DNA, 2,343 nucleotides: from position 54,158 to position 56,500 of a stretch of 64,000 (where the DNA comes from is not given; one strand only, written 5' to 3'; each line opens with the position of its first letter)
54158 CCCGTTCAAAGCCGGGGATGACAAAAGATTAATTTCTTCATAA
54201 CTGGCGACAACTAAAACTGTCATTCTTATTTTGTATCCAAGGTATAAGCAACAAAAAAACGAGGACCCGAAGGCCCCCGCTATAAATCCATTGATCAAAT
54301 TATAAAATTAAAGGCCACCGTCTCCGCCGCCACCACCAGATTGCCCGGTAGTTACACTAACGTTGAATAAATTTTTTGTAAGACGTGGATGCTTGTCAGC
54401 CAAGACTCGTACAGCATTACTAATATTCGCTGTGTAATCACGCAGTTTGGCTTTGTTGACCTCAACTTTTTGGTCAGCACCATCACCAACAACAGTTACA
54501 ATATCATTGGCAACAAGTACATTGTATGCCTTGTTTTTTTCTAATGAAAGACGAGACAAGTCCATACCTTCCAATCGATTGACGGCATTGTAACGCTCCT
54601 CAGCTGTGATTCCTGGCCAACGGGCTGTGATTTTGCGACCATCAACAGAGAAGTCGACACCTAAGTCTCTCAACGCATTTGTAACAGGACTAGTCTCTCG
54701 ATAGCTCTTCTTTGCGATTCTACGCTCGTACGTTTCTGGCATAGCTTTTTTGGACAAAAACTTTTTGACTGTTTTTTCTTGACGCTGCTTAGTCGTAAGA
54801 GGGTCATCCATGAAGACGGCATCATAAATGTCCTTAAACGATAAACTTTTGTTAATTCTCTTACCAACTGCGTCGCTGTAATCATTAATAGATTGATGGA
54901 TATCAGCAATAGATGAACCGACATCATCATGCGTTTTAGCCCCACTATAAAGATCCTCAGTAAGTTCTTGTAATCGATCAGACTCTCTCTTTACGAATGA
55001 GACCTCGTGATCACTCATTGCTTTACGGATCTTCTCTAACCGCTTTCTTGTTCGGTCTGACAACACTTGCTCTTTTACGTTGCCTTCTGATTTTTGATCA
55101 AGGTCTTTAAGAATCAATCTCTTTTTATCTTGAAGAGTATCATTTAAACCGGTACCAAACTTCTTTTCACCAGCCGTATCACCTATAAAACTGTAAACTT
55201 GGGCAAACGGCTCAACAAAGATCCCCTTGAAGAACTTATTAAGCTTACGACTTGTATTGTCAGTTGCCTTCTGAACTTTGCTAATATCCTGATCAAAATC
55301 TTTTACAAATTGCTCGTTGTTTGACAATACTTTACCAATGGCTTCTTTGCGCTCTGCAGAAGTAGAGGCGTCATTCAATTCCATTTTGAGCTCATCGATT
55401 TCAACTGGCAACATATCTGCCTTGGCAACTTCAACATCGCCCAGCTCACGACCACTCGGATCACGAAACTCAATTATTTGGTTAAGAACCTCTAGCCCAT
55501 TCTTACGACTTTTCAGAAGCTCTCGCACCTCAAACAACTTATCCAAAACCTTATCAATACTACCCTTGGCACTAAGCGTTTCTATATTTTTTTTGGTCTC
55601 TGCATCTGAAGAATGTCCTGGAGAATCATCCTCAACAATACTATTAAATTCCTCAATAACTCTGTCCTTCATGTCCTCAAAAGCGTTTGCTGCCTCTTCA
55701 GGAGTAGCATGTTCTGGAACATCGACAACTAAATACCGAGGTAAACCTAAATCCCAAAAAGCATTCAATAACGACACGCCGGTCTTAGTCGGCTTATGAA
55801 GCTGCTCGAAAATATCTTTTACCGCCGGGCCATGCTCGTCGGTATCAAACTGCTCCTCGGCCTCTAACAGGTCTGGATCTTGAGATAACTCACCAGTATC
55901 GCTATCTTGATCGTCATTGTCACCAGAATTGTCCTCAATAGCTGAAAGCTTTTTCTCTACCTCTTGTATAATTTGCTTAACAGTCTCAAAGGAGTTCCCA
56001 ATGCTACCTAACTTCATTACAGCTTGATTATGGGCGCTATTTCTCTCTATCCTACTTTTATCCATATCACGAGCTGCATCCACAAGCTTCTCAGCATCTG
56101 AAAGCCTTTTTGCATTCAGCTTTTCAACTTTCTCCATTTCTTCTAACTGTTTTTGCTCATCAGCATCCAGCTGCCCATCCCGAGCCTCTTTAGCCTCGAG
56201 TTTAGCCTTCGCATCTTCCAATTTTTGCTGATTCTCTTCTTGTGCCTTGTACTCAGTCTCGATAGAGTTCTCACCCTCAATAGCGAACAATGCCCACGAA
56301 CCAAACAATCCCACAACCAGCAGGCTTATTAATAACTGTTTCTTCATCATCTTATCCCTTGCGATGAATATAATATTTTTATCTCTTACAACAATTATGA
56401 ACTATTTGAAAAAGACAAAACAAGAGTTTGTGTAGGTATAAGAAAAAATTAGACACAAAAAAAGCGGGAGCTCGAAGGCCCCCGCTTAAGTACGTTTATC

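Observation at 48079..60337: Tandem array of seven secreted coiled-coil paralogs with an almost invariant leader and hypervariable bodies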

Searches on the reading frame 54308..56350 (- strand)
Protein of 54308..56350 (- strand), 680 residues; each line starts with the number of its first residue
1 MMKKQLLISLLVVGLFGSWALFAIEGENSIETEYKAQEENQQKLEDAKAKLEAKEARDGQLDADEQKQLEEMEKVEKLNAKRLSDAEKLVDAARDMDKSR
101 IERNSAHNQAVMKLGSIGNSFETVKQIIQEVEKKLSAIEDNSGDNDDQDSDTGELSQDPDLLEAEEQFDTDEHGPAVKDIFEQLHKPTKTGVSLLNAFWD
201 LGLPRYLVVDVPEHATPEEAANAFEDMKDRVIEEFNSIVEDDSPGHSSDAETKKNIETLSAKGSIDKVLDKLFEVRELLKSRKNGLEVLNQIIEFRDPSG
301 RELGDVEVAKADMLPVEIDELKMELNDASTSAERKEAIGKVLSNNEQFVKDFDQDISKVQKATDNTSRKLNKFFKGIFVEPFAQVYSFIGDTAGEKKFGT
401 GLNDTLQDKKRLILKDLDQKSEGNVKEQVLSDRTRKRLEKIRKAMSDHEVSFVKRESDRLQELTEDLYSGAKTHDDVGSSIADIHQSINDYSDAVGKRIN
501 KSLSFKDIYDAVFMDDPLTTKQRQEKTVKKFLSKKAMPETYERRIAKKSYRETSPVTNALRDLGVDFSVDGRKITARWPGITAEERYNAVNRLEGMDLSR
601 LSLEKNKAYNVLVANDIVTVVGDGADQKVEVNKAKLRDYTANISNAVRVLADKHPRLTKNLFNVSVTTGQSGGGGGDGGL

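Call 6: search_protein_families(library=pfam, proteins=[window:54308-56350:-], max_evalue=1)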
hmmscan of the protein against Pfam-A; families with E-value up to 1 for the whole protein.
window:54308-56350:- (680 aa): 2 families
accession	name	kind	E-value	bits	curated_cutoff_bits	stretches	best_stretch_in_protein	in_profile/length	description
PF06103.16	DUF948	-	0.045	14.4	37.2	0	338-375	24-61/89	Bacterial protein of unknown function (DUF948)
PF04399.18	Glutaredoxin2_C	-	0.06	13.6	32.8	1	198-242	13-56/130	Glutaredoxin 2, C terminal domain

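Call 7: search_protein_families(library=ncbifam, proteins=[window:54308-56350:-], max_evalue=1)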
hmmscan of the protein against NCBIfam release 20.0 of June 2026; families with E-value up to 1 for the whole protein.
window:54308-56350:- (680 aa): 2 families
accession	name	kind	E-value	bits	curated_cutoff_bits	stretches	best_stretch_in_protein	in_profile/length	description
NF009120.0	PRK12472.1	subfamily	0.17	10.7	369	1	31-160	193-317/508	hypothetical protein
TIGR02182.1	GRXB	equivalog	0.24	11.1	186.65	1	200-242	98-139/209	GrxB family glutaredoxin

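Call 9: find_homologous_proteins(query=window:54308-56347:-, max_evalue=0.001)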
Query window:54308-56347:- (679 aa): 1 proteins with E <= 0.001 among 8000 candidates.
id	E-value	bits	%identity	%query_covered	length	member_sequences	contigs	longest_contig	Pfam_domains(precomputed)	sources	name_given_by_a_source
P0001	0.0e+0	1456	100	100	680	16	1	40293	-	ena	-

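Call 52: predict_structure(alignment_id=A1)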
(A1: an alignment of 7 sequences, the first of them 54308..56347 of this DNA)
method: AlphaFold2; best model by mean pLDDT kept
length: 679 residues; sequences in the alignment: 7
mean_pLDDT: 45.8   pTM: 0.24
mean pLDDT of the five models: 45.8, 45.7, 45.6, 44.4, 41.5
residues with pLDDT >= 90: 0; 70-90: 78; 50-70: 131; < 50: 470
segments of 3 or more residues with pLDDT < 50: 3-5, 15-36, 77-79, 84-224, 229-316, 361-363, 368-429, 526-556, 568-576, 582-630, 654-679
pLDDT, mean of each block of 10 residues (from residue 1): 51 48 41 49 68 57 51 49 46 42 36 29 36 39 32 31 30 28 25 29 30 35 48 41 39 38 40 40 36 35 33 50 66 63 55 52 47 37 28 29 35 36 43 81 84 82 70 71 77 80 79 63 47 34 30 45 48 43 46 35 31 38 40 56 54 46 30 31
secondary structure, 60 per line:
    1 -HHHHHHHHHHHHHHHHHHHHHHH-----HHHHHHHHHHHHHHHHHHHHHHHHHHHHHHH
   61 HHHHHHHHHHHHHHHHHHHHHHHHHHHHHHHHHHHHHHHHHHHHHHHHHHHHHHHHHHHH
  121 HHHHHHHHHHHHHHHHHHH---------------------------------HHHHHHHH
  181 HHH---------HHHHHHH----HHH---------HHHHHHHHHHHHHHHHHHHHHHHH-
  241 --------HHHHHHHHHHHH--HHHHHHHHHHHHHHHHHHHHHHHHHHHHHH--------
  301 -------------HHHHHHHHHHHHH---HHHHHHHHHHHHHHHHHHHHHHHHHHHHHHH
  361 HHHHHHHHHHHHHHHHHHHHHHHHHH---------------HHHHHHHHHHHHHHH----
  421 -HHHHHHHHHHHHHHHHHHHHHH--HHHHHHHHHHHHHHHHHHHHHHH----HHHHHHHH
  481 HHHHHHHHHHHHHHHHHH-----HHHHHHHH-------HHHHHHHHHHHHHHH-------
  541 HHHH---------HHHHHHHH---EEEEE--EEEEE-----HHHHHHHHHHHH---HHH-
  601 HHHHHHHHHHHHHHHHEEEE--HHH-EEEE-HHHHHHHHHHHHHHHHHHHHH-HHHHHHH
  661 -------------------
elements in order (helices of 4 or more, strands of 3 or more residues): H2-24 H30-139 H173-183 H193-199 H216-239 H249-260 H263-292 H314-326 H330-386 H402-416 H422-443 H446-468 H473-498 H504-511 H519-533 H541-544 H554-561 E565-569 E572-576 H582-593 H601-616 E617-620 E627-630 H632-652 H654-660

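Call 56: fold_search(model_id=the predicted structure, library=pdb)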
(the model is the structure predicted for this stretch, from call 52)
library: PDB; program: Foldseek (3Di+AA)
matches with E <= 10: 44; with E <= 0.001: 0
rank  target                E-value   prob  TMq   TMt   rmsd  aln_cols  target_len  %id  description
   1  4m70_I                2.4e+00  0.35  0.08  0.43  14.7       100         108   21  Crystal structure of potato Rx-CC domain in complex with RanGAP2-WPP domain (released 2013-11-13)
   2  4m70_H                2.5e+00  0.23  0.08  0.42  18.9       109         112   20  Crystal structure of potato Rx-CC domain in complex with RanGAP2-WPP domain (released 2013-11-13)
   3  7rqf_A                2.5e+00  0.01  0.06  0.07  29.0       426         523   13  Crystal Structure of LbcA (lipoprotein binding partner of CtpA) of Pseudomonas aeruginosa (released 2022-04-27)
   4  4m70_A                2.9e+00  0.21  0.08  0.43  17.4       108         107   20  Crystal structure of potato Rx-CC domain in complex with RanGAP2-WPP domain (released 2013-11-13)
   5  7a0g_III              2.9e+00  0.06  0.08  0.14  30.0       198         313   18  Structure of the SmhB pore of the tripartite alpha-pore forming toxin, Smh, from Serratia marcescens. (released 2021-03-31)
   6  9hhl_e                2.9e+00  0.02  0.08  0.07  33.6       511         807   11  Structure of Dynein-Dynactin-NuMA-LIS1 (released 2025-12-03)
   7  1rp3_E                3.1e+00  0.03  0.07  0.15  24.7       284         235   13  Cocrystal structure of the flagellar sigma/anti-sigma complex, Sigma-28/FlgM (released 2004-04-06)
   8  9y6s_5a               3.1e+00  0.02  0.08  0.06  37.9       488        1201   12  96-nm repeat of the Leishmania tarentolae doublet microtubule (released 2025-12-17)
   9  5t7z                  3.3e+00  0.10  0.05  0.07   7.0        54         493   18  Monoclinic crystal form of the EpoB NRPS cyclization-docking bidomain from Sorangium cellulosum (released 2016-11-09)
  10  2a07_G                3.4e+00  0.14  0.05  0.32  14.5        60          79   15  Crystal Structure of Foxp2 bound Specifically to DNA. (released 2006-01-31)
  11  8i7o_D3               4.0e+00  0.02  0.08  0.12  53.7       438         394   13  In situ structure of axonemal doublet microtubules in mouse sperm with 16-nm repeat (released 2023-10-11)
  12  4dxw_D                4.3e+00  0.06  0.09  0.23  16.6       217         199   16  Crystal structure of NavRh, a voltage-gated sodium channel (released 2012-05-23)
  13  4m70_Q                4.5e+00  0.16  0.08  0.43  17.0       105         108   22  Crystal structure of potato Rx-CC domain in complex with RanGAP2-WPP domain (released 2013-11-13)
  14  4m70_L                4.5e+00  0.15  0.08  0.42  18.8       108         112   20  Crystal structure of potato Rx-CC domain in complex with RanGAP2-WPP domain (released 2013-11-13)
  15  8otz_Co               4.5e+00  0.03  0.11  0.17  47.9       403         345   16  48-nm repeat of the native axonemal doublet microtubule from bovine sperm (released 2023-11-22)
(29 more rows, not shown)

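Call 88: search_protein_families(library=phrogs, proteins=[window:54308-56347:-], max_evalue=0.01)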
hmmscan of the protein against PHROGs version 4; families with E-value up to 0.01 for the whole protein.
window:54308-56347:- (679 aa): 0 families

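Call 89: search_protein_families(library=padloc, proteins=[window:54308-56347:-], max_evalue=0.01)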
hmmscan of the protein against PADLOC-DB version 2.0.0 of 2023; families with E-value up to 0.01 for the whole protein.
window:54308-56347:- (679 aa): 0 families

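Call 90: search_solved_structures(query=A1, max_evalue=1)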
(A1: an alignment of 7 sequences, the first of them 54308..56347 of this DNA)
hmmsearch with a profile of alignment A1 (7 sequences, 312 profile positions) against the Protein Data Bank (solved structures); distinct sequences matched with E-value up to 1: 33.
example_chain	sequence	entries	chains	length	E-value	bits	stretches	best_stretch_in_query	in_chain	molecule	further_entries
6ip1_C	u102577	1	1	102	0.0052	20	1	76-139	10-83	Synaptosomal-associated protein 25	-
1nt2_B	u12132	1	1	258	0.0054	20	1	165-256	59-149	conserved hypothetical protein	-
3syv_A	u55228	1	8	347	0.0081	19.4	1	79-210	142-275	Protein kinase C and casein kinase II substrate protein 3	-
5lob_D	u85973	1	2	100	0.0096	19.1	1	78-139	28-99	Synaptosomal-associated protein 25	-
5low_D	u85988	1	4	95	0.011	18.9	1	78-139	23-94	Synaptosomal-associated protein 25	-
9ugr_A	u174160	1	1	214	0.013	18.7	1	125-245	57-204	Syn-F4-Link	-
3qe6_A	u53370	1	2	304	0.02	18.1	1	80-211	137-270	Protein kinase C and casein kinase II substrate protein 3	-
3rk2_C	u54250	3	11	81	0.02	18.1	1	78-139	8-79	Synaptosomal-associated protein 25 | SNAP25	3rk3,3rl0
9r1n_A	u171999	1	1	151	0.024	17.8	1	112-228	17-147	sc-apCC-4-DPH-2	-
7x5d_A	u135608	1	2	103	0.024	17.8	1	68-148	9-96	Lamin-A/C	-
3m3w_A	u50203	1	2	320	0.025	17.7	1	79-210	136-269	Protein kinase C and casein kinase II substrate protein 3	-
1urq_C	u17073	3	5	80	0.026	17.7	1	77-139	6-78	SYNAPTOSOMAL-ASSOCIATED PROTEIN 25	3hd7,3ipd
1kil_C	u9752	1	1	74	0.028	17.6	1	81-139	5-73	SNAP-25 N-terminal SNARE motif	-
1n7s_C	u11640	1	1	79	0.029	17.5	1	78-139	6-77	SNAP-25A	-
2n1t_C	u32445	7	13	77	0.03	17.5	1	78-139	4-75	Synaptosomal-associated protein 25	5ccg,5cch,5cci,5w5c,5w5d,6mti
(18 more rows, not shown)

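Call 91: search_solved_structures(query=A1, max_evalue=0.01, show_alignments=3)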
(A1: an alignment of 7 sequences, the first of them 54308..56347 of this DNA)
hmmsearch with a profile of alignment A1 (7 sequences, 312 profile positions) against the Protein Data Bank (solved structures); distinct sequences matched with E-value up to 0.01: 4.
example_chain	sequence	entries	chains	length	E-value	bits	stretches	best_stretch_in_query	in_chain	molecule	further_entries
6ip1_C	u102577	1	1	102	0.0052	20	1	76-139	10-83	Synaptosomal-associated protein 25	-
1nt2_B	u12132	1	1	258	0.0054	20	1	165-256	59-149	conserved hypothetical protein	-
3syv_A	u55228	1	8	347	0.0081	19.4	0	79-210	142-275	Protein kinase C and casein kinase II substrate protein 3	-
5lob_D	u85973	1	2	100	0.0096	19.1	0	78-139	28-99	Synaptosomal-associated protein 25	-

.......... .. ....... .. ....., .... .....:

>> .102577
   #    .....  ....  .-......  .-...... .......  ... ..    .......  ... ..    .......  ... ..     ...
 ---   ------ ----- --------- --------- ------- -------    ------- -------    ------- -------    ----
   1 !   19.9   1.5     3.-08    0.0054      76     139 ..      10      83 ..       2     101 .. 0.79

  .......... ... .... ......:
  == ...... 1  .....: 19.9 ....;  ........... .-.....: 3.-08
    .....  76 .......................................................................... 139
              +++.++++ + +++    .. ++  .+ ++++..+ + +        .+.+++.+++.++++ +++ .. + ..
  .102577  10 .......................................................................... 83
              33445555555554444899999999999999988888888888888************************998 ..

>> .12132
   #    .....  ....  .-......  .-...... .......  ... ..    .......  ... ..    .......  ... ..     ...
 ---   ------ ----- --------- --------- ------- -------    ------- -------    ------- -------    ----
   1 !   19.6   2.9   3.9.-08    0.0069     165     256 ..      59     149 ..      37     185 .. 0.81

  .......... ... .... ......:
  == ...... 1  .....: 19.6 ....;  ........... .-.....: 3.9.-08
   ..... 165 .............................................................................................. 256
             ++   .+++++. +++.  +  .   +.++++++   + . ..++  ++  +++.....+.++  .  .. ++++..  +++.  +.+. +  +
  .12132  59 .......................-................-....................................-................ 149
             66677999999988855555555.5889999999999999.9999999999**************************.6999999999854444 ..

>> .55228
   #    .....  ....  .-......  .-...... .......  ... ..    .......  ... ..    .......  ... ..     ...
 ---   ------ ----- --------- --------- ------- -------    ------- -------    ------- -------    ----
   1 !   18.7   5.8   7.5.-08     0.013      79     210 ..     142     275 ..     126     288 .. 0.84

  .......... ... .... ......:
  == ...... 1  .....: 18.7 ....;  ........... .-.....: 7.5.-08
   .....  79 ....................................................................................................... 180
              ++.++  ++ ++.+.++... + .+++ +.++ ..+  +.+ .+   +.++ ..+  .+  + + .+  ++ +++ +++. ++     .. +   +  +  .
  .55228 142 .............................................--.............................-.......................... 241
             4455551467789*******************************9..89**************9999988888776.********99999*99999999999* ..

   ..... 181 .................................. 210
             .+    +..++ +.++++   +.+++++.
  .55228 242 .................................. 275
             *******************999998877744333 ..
